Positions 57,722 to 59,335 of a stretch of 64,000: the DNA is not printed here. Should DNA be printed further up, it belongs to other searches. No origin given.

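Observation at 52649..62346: Uncharacterised cytoplasmic pathway block downstream of PUL-2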

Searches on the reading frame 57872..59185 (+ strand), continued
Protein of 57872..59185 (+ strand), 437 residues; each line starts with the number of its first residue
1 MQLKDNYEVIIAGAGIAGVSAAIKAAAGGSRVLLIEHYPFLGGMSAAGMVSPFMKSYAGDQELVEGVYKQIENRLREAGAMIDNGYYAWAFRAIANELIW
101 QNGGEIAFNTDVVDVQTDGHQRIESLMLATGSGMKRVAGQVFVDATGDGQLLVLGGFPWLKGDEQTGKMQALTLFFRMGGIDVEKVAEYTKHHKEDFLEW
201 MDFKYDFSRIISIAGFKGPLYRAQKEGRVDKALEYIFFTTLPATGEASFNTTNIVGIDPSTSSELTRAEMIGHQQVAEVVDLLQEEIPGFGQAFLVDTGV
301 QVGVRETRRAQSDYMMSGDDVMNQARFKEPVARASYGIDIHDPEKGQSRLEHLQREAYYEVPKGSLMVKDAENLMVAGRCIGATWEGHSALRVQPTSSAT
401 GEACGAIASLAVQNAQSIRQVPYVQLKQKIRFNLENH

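Call 57: find_encoding_contigs(protein=P0242, flank=10000, max_places=2)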
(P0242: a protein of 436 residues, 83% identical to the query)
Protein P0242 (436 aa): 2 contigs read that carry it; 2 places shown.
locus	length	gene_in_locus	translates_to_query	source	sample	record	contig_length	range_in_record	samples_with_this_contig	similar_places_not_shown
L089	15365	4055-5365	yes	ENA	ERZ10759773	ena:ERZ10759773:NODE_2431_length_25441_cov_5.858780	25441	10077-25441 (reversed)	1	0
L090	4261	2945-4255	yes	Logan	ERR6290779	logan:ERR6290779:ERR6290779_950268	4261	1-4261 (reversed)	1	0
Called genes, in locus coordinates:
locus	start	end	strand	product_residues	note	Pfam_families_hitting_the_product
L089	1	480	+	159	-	?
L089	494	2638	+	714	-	PF01869:BcrAD_BadFG (faint), PF05378:Hydant_A_N, PF13941:MutL (faint), PF01968:Hydantoinase_A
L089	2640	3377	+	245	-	PF12831:FAD_oxidored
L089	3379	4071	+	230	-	PF04131:NanE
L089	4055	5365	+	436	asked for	PF00890:FAD_binding_2 (weak), PF01266:DAO (weak), PF07992:Pyr_redox_2 (weak), PF12831:FAD_oxidored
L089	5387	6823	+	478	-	PF02878:PGM_PMM_I, PF02879:PGM_PMM_II, PF02880:PGM_PMM_III, PF00408:PGM_PMM_IV (weak)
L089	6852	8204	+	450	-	PF00702:Hydrolase (faint), PF13419:HAD_2 (faint)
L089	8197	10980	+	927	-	PF01074:Glyco_hydro_38N, PF09261:Alpha-mann_mid (weak), PF07748:Glyco_hydro_38C, PF17677:Glyco_hydro38C2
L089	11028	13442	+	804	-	PF06165:GH94_b-supersand, PF17167:Glyco_hydro_94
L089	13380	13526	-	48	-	-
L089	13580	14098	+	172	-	PF13472:Lipase_GDSL_2, PF00657:Lipase_GDSL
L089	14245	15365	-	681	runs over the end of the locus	PF00456:Transketolase_N, PF02779:Transket_pyr, PF22613:Transketolase_C_1, PF02780:Transketolase_C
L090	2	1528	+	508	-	?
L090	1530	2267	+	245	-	PF12831:FAD_oxidored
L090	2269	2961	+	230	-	PF04131:NanE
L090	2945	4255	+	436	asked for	PF00890:FAD_binding_2 (weak), PF01266:DAO (weak), PF07992:Pyr_redox_2 (weak), PF12831:FAD_oxidored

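Call 69: predict_structure(alignment_id=A2)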
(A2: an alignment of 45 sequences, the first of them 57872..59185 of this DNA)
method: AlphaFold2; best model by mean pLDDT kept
length: 437 residues; sequences in the alignment: 45
mean_pLDDT: 82.5   pTM: 0.86
mean pLDDT of the five models: 82.5, 81.8, 80.3, 79.3, 75.0
residues with pLDDT >= 90: 186; 70-90: 164; 50-70: 64; < 50: 23
segments of 3 or more residues with pLDDT < 50: 39-54, 83-87
pLDDT, mean of each block of 10 residues (from residue 1): 91 89 97 79 37 57 86 78 56 89 92 92 95 94 88 91 66 76 95 88 81 86 93 81 81 70 80 90 96 82 62 89 90 73 60 72 95 90 69 79 98 97 97 81
secondary structure, 60 per line:
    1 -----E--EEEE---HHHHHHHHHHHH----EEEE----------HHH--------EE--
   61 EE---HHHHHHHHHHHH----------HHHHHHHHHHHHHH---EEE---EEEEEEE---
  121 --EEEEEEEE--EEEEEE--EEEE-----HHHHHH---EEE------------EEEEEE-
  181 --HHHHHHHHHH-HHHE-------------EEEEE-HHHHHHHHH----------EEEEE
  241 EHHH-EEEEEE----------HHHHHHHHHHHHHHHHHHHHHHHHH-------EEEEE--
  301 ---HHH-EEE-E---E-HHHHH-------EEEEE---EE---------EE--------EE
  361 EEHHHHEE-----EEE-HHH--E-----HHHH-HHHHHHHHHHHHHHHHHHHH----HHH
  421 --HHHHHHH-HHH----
elements in order: E9-12 H16-27 E32-35 H66-77 H88-101 E105-107 E111-117 E123-130 E133-138 E141-144 H150-155 E159-161 E174-179 H183-192 E211-215 H217-225 E236-241 E246-251 H262-286 E294-298 E308-310 H318-322 E330-334 E359-362 H363-366 E374-376 H389-392 H394-413 H423-429

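Call 71: fold_search(model_id=the predicted structure, library=pdb)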
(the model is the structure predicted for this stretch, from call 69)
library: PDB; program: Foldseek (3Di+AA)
matches with E <= 10: 1977; with E <= 0.001: 1374
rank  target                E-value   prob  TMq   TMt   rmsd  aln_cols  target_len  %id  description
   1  8zop                  3.1e-13  1.00  0.43  0.46   9.9       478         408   14  Structure of FasV in complex with FAD (released 2025-04-02)
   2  5bul                  2.8e-12  1.00  0.47  0.51   7.9       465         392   13  Structure of flavin-dependent brominase Bmp2 triple mutant Y302S F306V A345W (released 2016-03-09)
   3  8gu0_A                4.0e-12  1.00  0.42  0.41   9.4       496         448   12  Crystal structure of a fungal halogenase RadH (released 2023-07-26)
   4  5bva                  7.8e-12  1.00  0.48  0.52   7.6       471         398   14  Structure of flavin-dependent brominase Bmp2 (released 2016-03-09)
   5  3oz2                  1.1e-11  1.00  0.47  0.51   7.5       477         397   13  Crystal structure of a geranylgeranyl bacteriochlorophyll reductase-like (Ta0516) from Thermoplasma acidophilum at 1.60  (released 2010-10-27)
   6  8gu0_B                1.8e-11  1.00  0.42  0.41   9.7       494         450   11  Crystal structure of a fungal halogenase RadH (released 2023-07-26)
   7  8fhj_A                2.9e-11  1.00  0.39  0.33   9.8       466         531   12  Crystal structure of a FAD monooxygenease from Methylocystis sp. Strain SB2 (released 2023-05-03)
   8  3e1t                  4.7e-11  1.00  0.45  0.45   9.0       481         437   12  Structure and action of the myxobacterial chondrochloren halogenase CndH, a new variant of FAD-dependent halogenases (released 2009-02-24)
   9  8fhj_C                8.1e-11  1.00  0.43  0.36   9.3       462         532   11  Crystal structure of a FAD monooxygenease from Methylocystis sp. Strain SB2 (released 2023-05-03)
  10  1y56_B                1.3e-10  1.00  0.41  0.47  12.3       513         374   12  Crystal structure of L-proline dehydrogenase from P.horikoshii (released 2005-07-26)
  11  7fco_B                2.0e-10  1.00  0.43  0.44   8.8       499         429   11  ChlB4 Halogenase (released 2022-03-16)
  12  7koe_C                2.1e-10  1.00  0.45  0.45   8.2       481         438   12  Electron bifurcating flavoprotein Fix/EtfABCX (released 2021-01-20)
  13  8xcm_A                2.1e-10  1.00  0.35  0.30  14.6       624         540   13  Cryo-EM Structure of Membrane-bound Fructose Dehydrogenase from Gluconobacter japonicus variant-N1146Q (released 2024-05-22)
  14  1qjd                  2.2e-10  1.00  0.33  0.27  14.6       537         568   14  Flavocytochrome C3 from Shewanella frigidimarina (released 1999-11-21)
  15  2b7r                  2.5e-10  1.00  0.36  0.29  13.9       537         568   12  Structure of E378D mutant flavocytochrome c3 (released 2006-05-23)
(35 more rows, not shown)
